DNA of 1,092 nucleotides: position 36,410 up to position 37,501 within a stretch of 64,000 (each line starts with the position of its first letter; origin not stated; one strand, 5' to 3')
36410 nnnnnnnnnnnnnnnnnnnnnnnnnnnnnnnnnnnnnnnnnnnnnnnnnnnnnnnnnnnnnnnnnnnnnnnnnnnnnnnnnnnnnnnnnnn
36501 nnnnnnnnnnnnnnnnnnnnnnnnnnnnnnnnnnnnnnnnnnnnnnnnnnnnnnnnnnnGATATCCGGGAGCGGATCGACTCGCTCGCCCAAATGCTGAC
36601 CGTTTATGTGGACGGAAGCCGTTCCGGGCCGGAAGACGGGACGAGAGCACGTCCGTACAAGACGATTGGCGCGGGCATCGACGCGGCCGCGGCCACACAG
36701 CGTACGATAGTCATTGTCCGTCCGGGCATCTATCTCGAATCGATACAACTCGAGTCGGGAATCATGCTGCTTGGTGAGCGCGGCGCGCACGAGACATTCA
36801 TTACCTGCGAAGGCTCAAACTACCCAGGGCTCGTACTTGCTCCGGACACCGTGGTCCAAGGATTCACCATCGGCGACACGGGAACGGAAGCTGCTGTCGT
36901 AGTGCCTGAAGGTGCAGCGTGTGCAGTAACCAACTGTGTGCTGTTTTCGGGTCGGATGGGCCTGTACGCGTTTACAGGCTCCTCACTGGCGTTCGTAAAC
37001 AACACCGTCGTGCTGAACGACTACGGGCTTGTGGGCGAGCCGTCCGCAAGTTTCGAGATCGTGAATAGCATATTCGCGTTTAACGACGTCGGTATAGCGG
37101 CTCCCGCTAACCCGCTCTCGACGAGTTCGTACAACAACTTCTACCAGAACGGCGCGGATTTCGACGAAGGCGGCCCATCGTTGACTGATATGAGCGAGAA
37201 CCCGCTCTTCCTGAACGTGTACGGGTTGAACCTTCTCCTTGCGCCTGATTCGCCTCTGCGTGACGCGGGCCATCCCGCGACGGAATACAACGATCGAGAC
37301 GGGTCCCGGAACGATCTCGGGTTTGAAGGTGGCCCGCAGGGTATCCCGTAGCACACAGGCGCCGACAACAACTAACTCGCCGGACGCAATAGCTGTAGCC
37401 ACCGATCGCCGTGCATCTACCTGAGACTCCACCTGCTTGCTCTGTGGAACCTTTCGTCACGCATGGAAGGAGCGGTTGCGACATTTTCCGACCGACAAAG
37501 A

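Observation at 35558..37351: Cohesin plus dockerin in one chain: candidate adaptor scaffoldin for a non-cellulosomal complex of proteases and toxins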

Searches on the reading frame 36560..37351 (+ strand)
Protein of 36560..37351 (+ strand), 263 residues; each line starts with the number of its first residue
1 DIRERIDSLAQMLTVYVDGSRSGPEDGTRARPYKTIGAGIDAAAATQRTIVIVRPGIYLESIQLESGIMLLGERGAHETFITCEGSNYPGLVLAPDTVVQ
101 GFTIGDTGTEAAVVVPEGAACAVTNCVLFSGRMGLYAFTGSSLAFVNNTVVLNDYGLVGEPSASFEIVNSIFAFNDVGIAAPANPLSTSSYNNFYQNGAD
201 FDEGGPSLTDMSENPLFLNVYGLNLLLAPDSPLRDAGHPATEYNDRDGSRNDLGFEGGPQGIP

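Call 39: search_protein_families(library=pfam, proteins=[window:36560-37351:+], max_evalue=1)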
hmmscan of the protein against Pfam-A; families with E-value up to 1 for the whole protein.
window:36560-37351:+ (263 aa): 5 families
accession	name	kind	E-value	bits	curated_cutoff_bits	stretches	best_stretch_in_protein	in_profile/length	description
PF05048.19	NosD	-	1.1e-05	25.5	23.6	1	107-220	59-168/212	Periplasmic copper-binding protein (NosD)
PF13229.12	Beta_helix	-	7.9e-05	22.8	25.9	1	115-198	51-138/158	Right handed beta helix region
PF01095.25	Pectinesterase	-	0.0073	15.5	27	1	32-86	11-69/298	Pectinesterase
PF07602.17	DUF1565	-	0.0082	15.9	20.3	1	25-62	7-42/257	Protein of unknown function (DUF1565)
PF18448.7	CBM46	-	0.066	14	26.5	1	6-35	23-52/105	Carbohydrate binding domain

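Call 72: search_solved_structures(query=window:36593-37348:+, max_evalue=10, show_alignments=1)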
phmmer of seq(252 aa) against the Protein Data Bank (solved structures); distinct sequences matched with E-value up to 10: 0.
